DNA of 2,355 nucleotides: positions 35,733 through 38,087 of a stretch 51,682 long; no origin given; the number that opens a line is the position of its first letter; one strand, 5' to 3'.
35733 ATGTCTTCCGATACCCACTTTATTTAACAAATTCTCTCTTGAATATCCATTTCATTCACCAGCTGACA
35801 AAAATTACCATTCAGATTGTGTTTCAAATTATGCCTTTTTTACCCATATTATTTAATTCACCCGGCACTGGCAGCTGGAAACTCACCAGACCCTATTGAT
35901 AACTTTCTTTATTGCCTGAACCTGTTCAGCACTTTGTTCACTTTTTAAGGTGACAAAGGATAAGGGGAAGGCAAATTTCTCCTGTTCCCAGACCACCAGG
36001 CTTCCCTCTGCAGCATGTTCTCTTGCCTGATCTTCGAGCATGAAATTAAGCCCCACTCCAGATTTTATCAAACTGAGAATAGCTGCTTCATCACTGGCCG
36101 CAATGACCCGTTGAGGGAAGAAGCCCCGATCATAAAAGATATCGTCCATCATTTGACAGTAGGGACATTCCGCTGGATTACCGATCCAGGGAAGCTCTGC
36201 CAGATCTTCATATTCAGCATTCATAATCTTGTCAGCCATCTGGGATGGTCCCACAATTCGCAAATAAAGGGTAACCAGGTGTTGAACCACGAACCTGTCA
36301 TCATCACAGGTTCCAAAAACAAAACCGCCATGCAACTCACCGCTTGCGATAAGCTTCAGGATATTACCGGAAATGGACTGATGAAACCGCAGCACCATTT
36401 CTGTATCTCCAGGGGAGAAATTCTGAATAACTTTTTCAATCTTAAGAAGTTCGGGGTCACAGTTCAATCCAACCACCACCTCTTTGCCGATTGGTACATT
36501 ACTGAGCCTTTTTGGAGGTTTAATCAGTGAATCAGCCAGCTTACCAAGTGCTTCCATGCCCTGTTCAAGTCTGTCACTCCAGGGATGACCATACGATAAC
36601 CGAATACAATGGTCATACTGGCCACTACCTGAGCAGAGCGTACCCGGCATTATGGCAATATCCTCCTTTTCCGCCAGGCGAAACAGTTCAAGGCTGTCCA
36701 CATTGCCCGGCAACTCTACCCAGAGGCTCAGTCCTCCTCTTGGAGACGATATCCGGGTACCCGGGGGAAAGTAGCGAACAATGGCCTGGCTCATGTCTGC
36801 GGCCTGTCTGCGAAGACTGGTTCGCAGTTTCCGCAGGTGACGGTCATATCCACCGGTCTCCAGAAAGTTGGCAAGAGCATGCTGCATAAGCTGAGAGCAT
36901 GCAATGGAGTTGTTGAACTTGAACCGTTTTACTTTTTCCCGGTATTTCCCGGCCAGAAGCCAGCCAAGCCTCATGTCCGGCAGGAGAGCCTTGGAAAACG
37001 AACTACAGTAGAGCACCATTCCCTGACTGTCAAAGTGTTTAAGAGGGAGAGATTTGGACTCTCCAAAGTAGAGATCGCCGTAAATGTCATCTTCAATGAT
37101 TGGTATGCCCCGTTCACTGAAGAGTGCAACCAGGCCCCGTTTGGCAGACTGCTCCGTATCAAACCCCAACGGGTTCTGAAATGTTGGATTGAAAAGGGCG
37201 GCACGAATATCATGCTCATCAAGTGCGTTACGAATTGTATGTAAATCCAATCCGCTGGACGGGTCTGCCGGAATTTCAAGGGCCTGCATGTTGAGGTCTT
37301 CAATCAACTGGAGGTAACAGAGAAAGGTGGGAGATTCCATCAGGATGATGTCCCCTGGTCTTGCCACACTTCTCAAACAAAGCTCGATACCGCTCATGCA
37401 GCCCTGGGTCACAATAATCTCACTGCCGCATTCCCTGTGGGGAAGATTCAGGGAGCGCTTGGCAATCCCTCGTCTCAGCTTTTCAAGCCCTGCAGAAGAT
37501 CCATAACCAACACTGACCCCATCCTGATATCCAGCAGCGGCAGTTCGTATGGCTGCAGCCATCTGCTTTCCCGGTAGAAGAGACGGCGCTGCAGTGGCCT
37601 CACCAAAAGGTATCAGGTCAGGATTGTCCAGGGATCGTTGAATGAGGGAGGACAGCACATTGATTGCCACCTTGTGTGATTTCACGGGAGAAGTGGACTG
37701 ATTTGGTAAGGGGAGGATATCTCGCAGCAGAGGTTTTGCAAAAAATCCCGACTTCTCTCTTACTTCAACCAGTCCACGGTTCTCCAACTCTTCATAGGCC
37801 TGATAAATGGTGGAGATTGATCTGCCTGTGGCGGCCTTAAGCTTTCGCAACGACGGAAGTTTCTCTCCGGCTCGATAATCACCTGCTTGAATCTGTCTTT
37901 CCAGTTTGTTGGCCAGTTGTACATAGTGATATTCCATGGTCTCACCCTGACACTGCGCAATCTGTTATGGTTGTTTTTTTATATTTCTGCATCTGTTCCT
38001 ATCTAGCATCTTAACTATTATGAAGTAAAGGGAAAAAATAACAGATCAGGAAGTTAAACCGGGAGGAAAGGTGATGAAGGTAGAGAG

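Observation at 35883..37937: Three-domain regulator fusion: GntR HTH, MocR aminotransferase-like domain and LysR-type effector-binding domain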

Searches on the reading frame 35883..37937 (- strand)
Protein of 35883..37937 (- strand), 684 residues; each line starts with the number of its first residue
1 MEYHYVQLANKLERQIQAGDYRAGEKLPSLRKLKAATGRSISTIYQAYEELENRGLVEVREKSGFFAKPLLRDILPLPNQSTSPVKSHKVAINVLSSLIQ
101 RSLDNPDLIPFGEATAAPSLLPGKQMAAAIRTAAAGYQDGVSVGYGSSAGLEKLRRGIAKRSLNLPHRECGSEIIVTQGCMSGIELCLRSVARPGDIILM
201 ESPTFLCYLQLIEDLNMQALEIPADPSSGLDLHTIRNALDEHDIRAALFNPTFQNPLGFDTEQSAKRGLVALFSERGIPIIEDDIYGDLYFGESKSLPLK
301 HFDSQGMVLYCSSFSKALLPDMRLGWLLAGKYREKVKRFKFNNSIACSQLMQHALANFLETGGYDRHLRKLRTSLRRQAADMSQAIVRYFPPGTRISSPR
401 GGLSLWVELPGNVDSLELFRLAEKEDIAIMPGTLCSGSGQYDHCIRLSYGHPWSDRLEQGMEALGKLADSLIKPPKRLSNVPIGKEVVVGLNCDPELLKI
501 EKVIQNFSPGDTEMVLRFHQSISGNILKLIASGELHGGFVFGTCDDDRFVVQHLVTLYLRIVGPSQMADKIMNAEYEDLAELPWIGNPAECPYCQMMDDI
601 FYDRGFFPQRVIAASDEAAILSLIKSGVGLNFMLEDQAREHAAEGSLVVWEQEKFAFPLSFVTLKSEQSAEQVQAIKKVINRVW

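Call 3: search_protein_families(library=pfam, proteins=[window:35883-37937:-], max_evalue=1)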
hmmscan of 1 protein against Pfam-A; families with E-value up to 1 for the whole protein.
window:35883-37937:- (684 aa): 6 families
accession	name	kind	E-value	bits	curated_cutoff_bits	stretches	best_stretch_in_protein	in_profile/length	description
PF00155.27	Aminotran_1_2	-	3.6e-25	89.4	19.7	1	137-452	30-350/361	Aminotransferase class I and II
PF03466.25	LysR_substrate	-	1.2e-19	70.9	28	1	503-680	24-204/209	LysR substrate binding domain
PF00392.27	GntR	-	4.7e-14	52.2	27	1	5-66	2-63/64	Bacterial regulatory proteins, gntR family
PF01978.25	TrmB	-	0.0036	17.6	25.6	1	32-63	27-58/68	Sugar-specific transcriptional regulator TrmB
PF13730.12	HTH_36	-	0.013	15.7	25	1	24-57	22-55/55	Helix-turn-helix domain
PF25212.1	HVO_A0114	-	0.076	13.3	27.6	1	27-63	36-72/84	HVO_A0114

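Call 4: search_protein_families(library=ncbifam, proteins=[window:35883-37937:-], max_evalue=1)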
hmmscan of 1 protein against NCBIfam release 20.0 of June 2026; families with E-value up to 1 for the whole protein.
window:35883-37937:- (684 aa): 75 families (the best 25 are shown)
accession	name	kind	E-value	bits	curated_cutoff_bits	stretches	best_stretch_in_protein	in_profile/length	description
NF052282.1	PLP_TF_PdxR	equivalog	3.3e-74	250.6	320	1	5-464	3-447/448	MocR-like pyridoxine biosynthesis transcription factor PdxR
NF052290.2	MocR_like_YczR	exception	2e-57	194.9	487.4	1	4-465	20-455/458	MocR-like transcription factor YczR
NF052286.1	ecto_TF_EhuR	exception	1.3e-45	155.9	480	1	4-470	12-451/458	MocR-like ectoine utilization transcription factor EhuR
TIGR04461.1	endura_MppQ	equivalog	7.4e-41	140.5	540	1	108-459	14-371/392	enduracididine biosynthesis enzyme MppQ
NF052281.1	rhizopine_MocR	equivalog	1.1e-36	126.6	650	1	6-465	21-476/479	rhizopine catabolism transcriptional regulator MocR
NF041364.1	GntC_guanitoxin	equivalog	5.8e-32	111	415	1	129-466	19-355/356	guanitoxin biosynthesis PLP-dependent (S)-gamma-hydroxy-L-arginine cyclodehydratase GntC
TIGR01265.1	tyr_nico_aTase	subfamily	2.2e-31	109.2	292.45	1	111-434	38-370/403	tyrosine/nicotianamine family aminotransferase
NF004770.0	PRK06108.1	subfamily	2.5e-30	105.6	422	1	129-466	53-390/396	pyridoxal phosphate-dependent aminotransferase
NF052285.1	GABA_TF_GabR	exception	5.9e-30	104.5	600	1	5-429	1-411/456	MocR-like transcriptional regulator GabR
TIGR01264.1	tyr_amTase_E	equivalog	5.1e-27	94.7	474.25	1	139-407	63-337/403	tyrosine transaminase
NF012025.0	PRK15481.1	equivalog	6.3e-25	87.7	573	2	170-423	141-387/432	MocR-like B6 salvage transcription factor PtsJ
NF005305.0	PRK06836.1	equivalog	9.9e-21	74.4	376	1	118-451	44-375/396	pyridoxal phosphate-dependent aminotransferase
NF005732.0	PRK07550.1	equivalog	2.6e-20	72.9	366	1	114-459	38-379/389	aminotransferase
NF006514.0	PRK08960.1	equivalog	4.5e-18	65.3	554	1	127-464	47-381/388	pyridoxal phosphate-dependent aminotransferase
TIGR04544.1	3metArgNH2trans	equivalog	7.4e-18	64.8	350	1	143-466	46-361/366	beta-methylarginine biosynthesis bifunctional aminotransferase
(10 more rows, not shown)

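Call 5: find_homologous_proteins(query=window:35883-37937:-, max_evalue=1e-10)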
Query window:35883-37937:- (684 aa): 3877 proteins with E <= 1e-10 among 8000 candidates; the best 120 are listed.
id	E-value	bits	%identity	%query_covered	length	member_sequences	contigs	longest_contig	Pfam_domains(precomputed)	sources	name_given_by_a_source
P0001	0.0e+0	1556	100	100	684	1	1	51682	PF00155.28,PF00392.28,PF03466.26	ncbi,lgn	ncbi:MAG: aminotransferase class I/II-fold pyridoxal phosphate-dependent enzyme [Thermodesulfobacter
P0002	0.0e+0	1244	79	100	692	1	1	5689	PF00155.28,PF00392.28,PF03466.26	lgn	-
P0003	0.0e+0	1232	78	100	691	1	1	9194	PF00155.28,PF00392.28,PF03466.26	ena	-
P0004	0.0e+0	1183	74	100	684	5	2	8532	PF00155.28,PF12897.14,PF00392.28,PF03466.26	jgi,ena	-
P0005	0.0e+0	1182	76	100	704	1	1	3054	PF00155.28,PF00392.28,PF03466.26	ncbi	-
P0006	0.0e+0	1182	75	100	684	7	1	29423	PF00155.28,PF00392.28,PF03466.26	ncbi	-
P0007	0.0e+0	1180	75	100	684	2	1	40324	PF00155.28,PF00392.28,PF03466.26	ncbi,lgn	-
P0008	0.0e+0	1179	75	100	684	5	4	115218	PF00155.28,PF00392.28,PF03466.26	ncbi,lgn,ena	-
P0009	0.0e+0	1178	74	100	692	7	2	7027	PF00155.28,PF00392.28,PF03466.26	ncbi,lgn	-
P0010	0.0e+0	1168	74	100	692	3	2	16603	PF00155.28,PF00392.28,PF03466.26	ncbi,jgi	-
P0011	0.0e+0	1166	74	100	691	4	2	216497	PF00155.28,PF00392.28,PF03466.26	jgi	jgi:DNA-binding transcriptional MocR family regulator/DNA-binding transcriptional LysR family regula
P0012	0.0e+0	1165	73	100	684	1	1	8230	PF00155.28,PF00392.28,PF03466.26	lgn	-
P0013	0.0e+0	1161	74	100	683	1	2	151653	PF00155.28,PF00392.28,PF03466.26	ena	-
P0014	0.0e+0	1158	73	100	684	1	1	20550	PF00155.28,PF00392.28,PF03466.26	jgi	-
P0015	0.0e+0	1150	73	100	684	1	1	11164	PF00155.28,PF00392.28,PF03466.26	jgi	jgi:DNA-binding transcriptional MocR family regulator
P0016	0.0e+0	1149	72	100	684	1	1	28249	PF00155.28,PF00392.28,PF03466.26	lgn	-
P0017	0.0e+0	1149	73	100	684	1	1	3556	PF00155.28,PF00392.28,PF03466.26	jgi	-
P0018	0.0e+0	1147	72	100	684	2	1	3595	PF00155.28,PF00392.28,PF03466.26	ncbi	-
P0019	0.0e+0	1147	73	100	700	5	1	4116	PF00155.28,PF00392.28,PF03466.26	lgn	-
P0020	0.0e+0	1146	73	100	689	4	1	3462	PF00155.28,PF00392.28,PF03466.26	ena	-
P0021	0.0e+0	1141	72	100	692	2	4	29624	PF00155.28,PF00392.28,PF03466.26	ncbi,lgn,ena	-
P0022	0.0e+0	1140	72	100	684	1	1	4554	PF00155.28,PF00392.28,PF03466.26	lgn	-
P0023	0.0e+0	1136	71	100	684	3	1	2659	PF00155.28,PF00392.28,PF03466.26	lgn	-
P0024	0.0e+0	1135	72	100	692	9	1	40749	PF00155.28,PF00392.28,PF03466.26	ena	-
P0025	0.0e+0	1133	72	100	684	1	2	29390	PF00155.28,PF00392.28,PF03466.26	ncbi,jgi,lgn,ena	-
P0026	0.0e+0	1131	72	100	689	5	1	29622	PF00155.28,PF00392.28,PF03466.26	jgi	-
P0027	0.0e+0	1131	72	100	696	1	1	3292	PF00155.28,PF00392.28,PF03466.26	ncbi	-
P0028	0.0e+0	1123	71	100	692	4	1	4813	PF00155.28,PF00392.28,PF03466.26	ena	-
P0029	0.0e+0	1122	71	100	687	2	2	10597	PF00155.28,PF00392.28,PF03466.26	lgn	-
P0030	0.0e+0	1121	71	100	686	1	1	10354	PF00155.28,PF00392.28,PF03466.26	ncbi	-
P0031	0.0e+0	1109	71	100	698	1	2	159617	PF00155.28,PF00392.28,PF03466.26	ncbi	-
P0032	0.0e+0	1107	70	100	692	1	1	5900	PF00155.28,PF00392.28,PF03466.26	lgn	-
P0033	0.0e+0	1104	70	100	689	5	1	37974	PF00155.28,PF00392.28,PF03466.26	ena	-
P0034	0.0e+0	1101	71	100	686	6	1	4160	PF00155.28,PF00392.28,PF03466.26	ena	-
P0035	0.0e+0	1098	70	100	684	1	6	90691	PF00155.28,PF00392.28,PF03466.26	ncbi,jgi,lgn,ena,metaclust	metaclust:\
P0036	0.0e+0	1079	69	100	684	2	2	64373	PF00155.28,PF00392.28,PF03466.26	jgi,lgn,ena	-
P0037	0.0e+0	1068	71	94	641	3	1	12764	PF00155.28,PF03466.26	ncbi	-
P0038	7.2e-292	988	62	100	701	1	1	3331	PF00155.28,PF00392.28,PF03466.26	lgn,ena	-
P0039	4.0e-286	969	61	100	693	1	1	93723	PF00155.28,PF00392.28,PF03466.26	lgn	-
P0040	3.7e-285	966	61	100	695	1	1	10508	PF00155.28,PF00392.28,PF03466.26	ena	-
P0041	2.2e-282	956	60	100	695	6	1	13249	PF00155.28,PF00392.28,PF03466.26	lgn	-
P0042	2.3e-282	956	60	100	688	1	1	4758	PF00155.28,PF00392.28,PF03466.26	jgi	jgi:DNA-binding transcriptional MocR family regulator/DNA-binding transcriptional LysR family regula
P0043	5.2e-279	945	60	100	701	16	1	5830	PF00155.28,PF00392.28,PF03466.26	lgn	-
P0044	2.0e-278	943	60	100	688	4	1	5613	PF00155.28,PF00392.28,PF03466.26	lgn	-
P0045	6.8e-277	938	60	100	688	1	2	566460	PF00155.28,PF00392.28,PF03466.26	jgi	jgi:DNA-binding transcriptional MocR family regulator/DNA-binding transcriptional LysR family regula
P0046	4.4e-276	936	59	100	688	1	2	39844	PF00155.28,PF00392.28,PF03466.26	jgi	jgi:DNA-binding transcriptional MocR family regulator/DNA-binding transcriptional LysR family regula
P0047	3.5e-257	873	57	100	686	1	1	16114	PF00155.28,PF00392.28,PF03466.26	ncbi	-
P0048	4.6e-256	870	56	100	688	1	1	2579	PF00155.28,PF12897.14,PF00392.28,PF03466.26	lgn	-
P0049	1.8e-255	868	56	100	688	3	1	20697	PF00155.28,PF00392.28,PF03466.26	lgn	-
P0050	8.6e-254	862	55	100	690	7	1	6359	PF00155.28,PF00392.28,PF03466.26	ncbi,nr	ncbi:MAG TPA: aminotransferase class I/II-fold pyridoxal phosphate-dependent enzyme [Desulfobulbus s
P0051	1.4e-249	848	55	100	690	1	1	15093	PF00155.28,PF00392.28,PF03466.26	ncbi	-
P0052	7.9e-249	846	55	100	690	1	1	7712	PF00155.28,PF00392.28,PF03466.26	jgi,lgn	-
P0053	5.0e-246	836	55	100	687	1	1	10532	PF00155.28,PF00392.28,PF03466.26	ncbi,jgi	-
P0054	2.8e-243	827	54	100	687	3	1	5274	PF00155.28,PF00392.28,PF03466.26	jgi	jgi:DNA-binding transcriptional MocR family regulator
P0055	3.5e-241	820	54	100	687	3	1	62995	PF00155.28,PF00392.28,PF03466.26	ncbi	-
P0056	3.1e-238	811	53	100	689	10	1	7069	PF00155.28,PF00392.28,PF03466.26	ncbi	-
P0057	1.4e-237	808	52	100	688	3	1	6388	PF00155.28,PF00392.28,PF03466.26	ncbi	-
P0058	1.8e-237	808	53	100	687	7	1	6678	PF00155.28,PF00392.28,PF03466.26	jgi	-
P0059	1.5e-234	798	52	100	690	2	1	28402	PF00155.28,PF00392.28,PF03466.26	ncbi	-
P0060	2.4e-231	788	51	100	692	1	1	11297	PF00155.28,PF12897.14,PF00392.28,PF03466.26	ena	-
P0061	3.7e-228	777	51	100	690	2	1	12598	PF00155.28,PF00392.28,PF03466.26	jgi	-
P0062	1.1e-223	763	50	100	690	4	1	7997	PF00155.28,PF00392.28,PF03466.26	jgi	jgi:DNA-binding transcriptional MocR family regulator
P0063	7.1e-190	651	60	69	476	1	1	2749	PF00155.28,PF00392.28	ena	-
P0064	1.8e-189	649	61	69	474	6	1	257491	PF00155.28,PF00392.28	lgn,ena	-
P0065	4.8e-189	648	61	69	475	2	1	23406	PF00155.28,PF00392.28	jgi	-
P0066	1.4e-188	647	57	74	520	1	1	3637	PF00155.28,PF00392.28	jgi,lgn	-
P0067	4.5e-188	645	60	69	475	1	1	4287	PF00155.28,PF00392.28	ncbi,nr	ncbi:MAG: PLP-dependent aminotransferase family protein [Desulfoprunum sp.]|nr:PLP-dependent aminotr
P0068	1.2e-187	643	60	69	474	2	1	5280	PF00155.28,PF00392.28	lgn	-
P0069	1.7e-187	643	57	69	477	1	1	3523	PF00155.28,PF00392.28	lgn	-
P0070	2.0e-187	643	60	69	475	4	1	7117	PF00155.28,PF00392.28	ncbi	-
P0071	1.9e-186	640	58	69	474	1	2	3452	PF00155.28,PF00392.28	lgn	-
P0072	2.3e-186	639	58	69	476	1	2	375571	PF00155.28,PF00392.28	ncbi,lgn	-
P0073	2.7e-186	639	59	70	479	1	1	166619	PF00155.28,PF12897.14,PF00392.28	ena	-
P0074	3.9e-186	638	58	69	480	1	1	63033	PF00155.28,PF00392.28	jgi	jgi:DNA-binding transcriptional MocR family regulator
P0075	1.2e-185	637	58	69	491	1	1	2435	PF00155.28,PF00392.28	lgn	-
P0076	1.4e-185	637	59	69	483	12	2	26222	PF00155.28,PF00392.28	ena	-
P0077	1.6e-185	636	58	69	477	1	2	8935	PF00155.28,PF00392.28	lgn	-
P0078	5.0e-185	635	58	69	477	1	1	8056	PF00155.28,PF00392.28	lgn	-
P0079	8.8e-185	634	58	69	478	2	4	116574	PF00155.28,PF00392.28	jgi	jgi:DNA-binding transcriptional MocR family regulator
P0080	2.1e-184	633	57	69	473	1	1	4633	PF00155.28,PF00392.28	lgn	-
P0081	7.1e-184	631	58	68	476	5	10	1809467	PF00155.28,PF00392.28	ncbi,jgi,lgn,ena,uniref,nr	ncbi:MAG: PLP-dependent aminotransferase family protein [Desulfoprunum sp.]|jgi:DNA-binding transcri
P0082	7.1e-184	631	59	69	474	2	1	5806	PF00155.28,PF00392.28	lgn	-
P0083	1.1e-183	630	57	69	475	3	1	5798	PF00155.28,PF00392.28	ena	-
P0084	2.7e-183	629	57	69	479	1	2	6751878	PF00155.28,PF00392.28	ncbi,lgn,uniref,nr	ncbi:PLP-dependent aminotransferase family protein [Desulfosediminicola flagellatus]|uniref:aminotra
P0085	1.7e-182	626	58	69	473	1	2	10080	PF00155.28,PF00392.28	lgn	-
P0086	1.7e-182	626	57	69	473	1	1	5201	PF00155.28,PF00392.28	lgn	-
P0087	1.9e-182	626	58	69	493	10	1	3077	PF00155.28,PF00392.28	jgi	-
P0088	4.6e-182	625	56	69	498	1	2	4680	PF00155.28,PF00392.28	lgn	-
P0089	5.8e-182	625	57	68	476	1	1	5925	PF00155.28,PF00392.28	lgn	-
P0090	1.2e-181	624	56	69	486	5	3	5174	PF00155.28,PF00392.28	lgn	-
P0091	1.3e-181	624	57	69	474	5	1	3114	PF00155.28,PF00392.28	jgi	-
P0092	2.6e-181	623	57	69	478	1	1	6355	PF00155.28,PF00392.28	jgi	-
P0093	3.4e-181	622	57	69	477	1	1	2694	PF00155.28,PF00392.28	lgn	-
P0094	4.3e-181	622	61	67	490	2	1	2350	PF00155.28,PF00392.28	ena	-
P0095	8.1e-181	621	57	69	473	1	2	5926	PF00155.28,PF00392.28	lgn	-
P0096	8.4e-181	621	57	69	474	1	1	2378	PF00155.28,PF00392.28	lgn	-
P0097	1.7e-180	620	56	69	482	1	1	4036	PF00155.28,PF00392.28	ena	-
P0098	2.3e-180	619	57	69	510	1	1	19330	PF00155.28,PF00392.28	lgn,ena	-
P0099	3.2e-180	619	56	69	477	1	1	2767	PF00155.28,PF00392.28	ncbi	-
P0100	2.1e-179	616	57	69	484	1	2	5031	PF00155.28,PF00392.28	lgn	-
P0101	6.4e-178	611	56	69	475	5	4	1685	PF00155.28,PF00392.28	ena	-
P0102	7.8e-178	611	58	69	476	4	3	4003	PF00155.28,PF00392.28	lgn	-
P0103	1.1e-177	611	56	69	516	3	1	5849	PF00155.28,PF00392.28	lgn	-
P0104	1.5e-177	610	55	69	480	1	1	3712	PF00155.28,PF00392.28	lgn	-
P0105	1.8e-177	610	55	69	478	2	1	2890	PF00155.28,PF00392.28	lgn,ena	-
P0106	6.8e-177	608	55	70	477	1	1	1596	PF00155.28,PF00392.28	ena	-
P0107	1.4e-176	607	54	74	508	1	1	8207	PF00155.28,PF03466.26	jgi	jgi:aspartate/methionine/tyrosine aminotransferase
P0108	5.4e-176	605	56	69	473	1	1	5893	PF00155.28,PF12897.14,PF00392.28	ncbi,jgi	-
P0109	7.0e-176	605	56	69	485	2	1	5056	PF00155.28,PF00392.28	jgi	-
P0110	2.4e-175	603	56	69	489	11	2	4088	PF00155.28,PF00392.28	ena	-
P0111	2.7e-175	603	56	69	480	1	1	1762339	PF00155.28,PF00392.28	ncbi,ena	-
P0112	4.2e-175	602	55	69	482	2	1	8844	PF00155.28,PF00392.28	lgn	-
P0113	6.8e-175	601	55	69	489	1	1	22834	PF00155.28,PF00392.28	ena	-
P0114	9.4e-175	601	55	69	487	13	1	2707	PF00155.28,PF00392.28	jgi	jgi:DNA-binding transcriptional MocR family regulator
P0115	1.3e-174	600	56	69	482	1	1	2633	PF00155.28,PF00392.28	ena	-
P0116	3.5e-174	599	55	69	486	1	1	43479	PF00155.28,PF00392.28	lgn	-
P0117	7.8e-172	591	55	68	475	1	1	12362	PF00155.28,PF00392.28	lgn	-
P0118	1.4e-171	590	53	68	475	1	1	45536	PF00155.28,PF00392.28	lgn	-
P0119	7.6e-171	588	53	69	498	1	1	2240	PF00155.28,PF00392.28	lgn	-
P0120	3.7e-169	582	54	68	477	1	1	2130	PF00155.28,PF00392.28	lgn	-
